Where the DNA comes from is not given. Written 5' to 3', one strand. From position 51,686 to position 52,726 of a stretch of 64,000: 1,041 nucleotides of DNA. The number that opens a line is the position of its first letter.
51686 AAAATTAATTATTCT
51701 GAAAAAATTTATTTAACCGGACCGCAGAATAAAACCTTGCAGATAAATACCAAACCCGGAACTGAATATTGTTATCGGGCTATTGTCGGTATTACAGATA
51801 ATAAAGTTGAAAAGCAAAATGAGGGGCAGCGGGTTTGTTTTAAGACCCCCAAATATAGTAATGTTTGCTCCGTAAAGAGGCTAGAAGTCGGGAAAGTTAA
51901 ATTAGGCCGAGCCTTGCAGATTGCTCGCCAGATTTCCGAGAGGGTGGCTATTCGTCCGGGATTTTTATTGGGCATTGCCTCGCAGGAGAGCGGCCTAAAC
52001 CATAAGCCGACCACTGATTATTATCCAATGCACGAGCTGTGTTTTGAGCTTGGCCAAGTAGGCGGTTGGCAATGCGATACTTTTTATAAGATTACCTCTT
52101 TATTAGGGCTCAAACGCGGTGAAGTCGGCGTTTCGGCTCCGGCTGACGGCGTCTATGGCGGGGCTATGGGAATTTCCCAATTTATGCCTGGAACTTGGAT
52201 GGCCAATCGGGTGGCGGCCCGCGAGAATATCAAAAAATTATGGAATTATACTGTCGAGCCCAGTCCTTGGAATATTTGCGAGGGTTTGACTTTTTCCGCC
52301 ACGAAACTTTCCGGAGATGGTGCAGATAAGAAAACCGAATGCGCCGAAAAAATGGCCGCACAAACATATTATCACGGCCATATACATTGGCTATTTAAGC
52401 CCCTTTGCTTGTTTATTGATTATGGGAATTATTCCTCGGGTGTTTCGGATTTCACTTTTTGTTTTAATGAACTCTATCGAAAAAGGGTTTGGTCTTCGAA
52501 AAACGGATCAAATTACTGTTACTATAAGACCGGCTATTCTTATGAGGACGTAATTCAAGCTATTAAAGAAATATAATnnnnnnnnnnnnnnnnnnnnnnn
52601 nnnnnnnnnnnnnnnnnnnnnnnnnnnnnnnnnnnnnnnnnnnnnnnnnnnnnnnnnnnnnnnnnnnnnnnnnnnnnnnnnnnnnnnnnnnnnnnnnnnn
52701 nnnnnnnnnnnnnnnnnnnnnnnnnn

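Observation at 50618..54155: Tandem paralogous lytic transglycosylases with long non-catalytic N-terminal regions close the island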

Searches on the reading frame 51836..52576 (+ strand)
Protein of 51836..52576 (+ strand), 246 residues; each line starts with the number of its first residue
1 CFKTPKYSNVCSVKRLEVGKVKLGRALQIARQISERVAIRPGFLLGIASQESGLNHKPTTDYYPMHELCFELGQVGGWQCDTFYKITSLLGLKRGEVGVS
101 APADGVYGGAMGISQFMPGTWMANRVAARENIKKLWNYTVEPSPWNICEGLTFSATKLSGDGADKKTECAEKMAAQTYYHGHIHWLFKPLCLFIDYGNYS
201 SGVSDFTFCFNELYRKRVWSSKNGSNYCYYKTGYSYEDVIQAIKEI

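Call 35: search_solved_structures(query=A2, max_evalue=10, show_alignments=3)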
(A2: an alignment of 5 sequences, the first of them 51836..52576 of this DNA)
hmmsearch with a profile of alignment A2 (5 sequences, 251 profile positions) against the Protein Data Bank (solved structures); distinct sequences matched with E-value up to 10: 12.
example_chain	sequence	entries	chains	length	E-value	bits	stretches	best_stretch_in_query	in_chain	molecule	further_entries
5anz_A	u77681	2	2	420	0.014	18.1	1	30-129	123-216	SOLUBLE LYTIC TRANSGLYCOSYLASE B3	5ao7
5ao8_A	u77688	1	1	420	0.014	18.1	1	30-129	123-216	SOLUBLE LYTIC TRANGLYCOSILASE B3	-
5o8x_A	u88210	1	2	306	0.025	17.3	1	37-129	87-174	Soluble lytic transglycosylase B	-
4anr_A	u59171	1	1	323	0.028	17.1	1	37-129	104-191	SOLUBLE LYTIC TRANSGLYCOSYLASE B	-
3wyh_A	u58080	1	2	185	0.029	17.1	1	7-62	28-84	Lysozyme g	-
153l_A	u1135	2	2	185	0.082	15.6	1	12-59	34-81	GOOSE LYSOZYME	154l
1ltm_A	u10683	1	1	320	0.1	15.3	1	93-129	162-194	36 KDA SOLUBLE LYTIC TRANSGLYCOSYLASE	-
1d0k_A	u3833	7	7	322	0.1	15.3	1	93-129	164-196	35KD SOLUBLE LYTIC TRANSGLYCOSYLASE | LYTIC MUREIN TRANSGLYCOSYLASE B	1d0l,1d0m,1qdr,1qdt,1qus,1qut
1gbs_A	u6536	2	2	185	0.19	14.4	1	21-59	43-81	AUSTRALIAN BLACK SWAN EGG WHITE LYSOZYME | LYSOZYME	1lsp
6t8y_AAA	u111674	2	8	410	0.77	12.4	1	162-213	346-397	Formate dehydrogenase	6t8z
6t92_AAA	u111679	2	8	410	0.77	12.4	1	162-213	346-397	Formate dehydrogenase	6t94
7qvd_A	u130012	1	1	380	1.4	11.6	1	107-127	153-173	Lytic murein transglycosylase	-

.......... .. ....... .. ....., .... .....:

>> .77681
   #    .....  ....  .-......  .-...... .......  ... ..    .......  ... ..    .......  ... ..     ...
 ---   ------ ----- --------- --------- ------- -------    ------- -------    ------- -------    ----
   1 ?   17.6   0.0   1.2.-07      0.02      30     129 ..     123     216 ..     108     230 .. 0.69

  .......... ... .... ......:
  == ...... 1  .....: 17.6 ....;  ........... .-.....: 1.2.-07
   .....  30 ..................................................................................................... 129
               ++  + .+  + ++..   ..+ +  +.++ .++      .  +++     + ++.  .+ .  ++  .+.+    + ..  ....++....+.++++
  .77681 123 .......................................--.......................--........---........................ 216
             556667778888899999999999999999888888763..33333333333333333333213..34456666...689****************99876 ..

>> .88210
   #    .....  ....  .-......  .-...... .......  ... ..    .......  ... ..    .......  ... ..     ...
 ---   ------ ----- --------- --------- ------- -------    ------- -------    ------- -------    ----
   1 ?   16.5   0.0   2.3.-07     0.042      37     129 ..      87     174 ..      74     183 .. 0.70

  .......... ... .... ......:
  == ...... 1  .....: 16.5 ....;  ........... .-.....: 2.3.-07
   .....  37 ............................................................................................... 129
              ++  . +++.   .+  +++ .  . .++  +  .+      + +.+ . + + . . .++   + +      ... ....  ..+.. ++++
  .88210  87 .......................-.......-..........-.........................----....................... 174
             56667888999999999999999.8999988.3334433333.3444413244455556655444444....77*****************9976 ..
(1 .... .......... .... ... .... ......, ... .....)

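Call 36: search_protein_families(library=pfam, alignment_id=A2, max_evalue=1)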
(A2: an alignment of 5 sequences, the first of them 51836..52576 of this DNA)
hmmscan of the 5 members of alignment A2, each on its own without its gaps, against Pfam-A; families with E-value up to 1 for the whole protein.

A. member 1, window:51836-52576:+ (246 aa): 3 families
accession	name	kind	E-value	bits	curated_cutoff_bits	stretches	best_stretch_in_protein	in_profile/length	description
PF13406.11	SLT_2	-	0.00043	20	24.3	1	11-129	58-174/292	Transglycosylase SLT domain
PF01464.25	SLT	-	0.047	13.7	21.3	1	31-122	4-49/117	Transglycosylase SLT domain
PF22567.2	UBA_9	-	0.19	12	27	1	233-244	16-27/43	UBA-like domain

B. families by the number of members that match (of 5 scanned): 6 families
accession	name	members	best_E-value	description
PF13406.11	SLT_2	4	2.9e-06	Transglycosylase SLT domain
PF01464.25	SLT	4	0.0037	Transglycosylase SLT domain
PF22567.2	UBA_9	2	0.19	UBA-like domain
PF01832.25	Glucosaminidase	1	0.0091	Mannosyl-glycoprotein endo-beta-N-acetylglucosaminidase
PF09364.15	XFP_N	1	0.044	XFP N-terminal domain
PF16347.10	SGSH_C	1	0.075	N-sulphoglucosamine sulphohydrolase, C-terminal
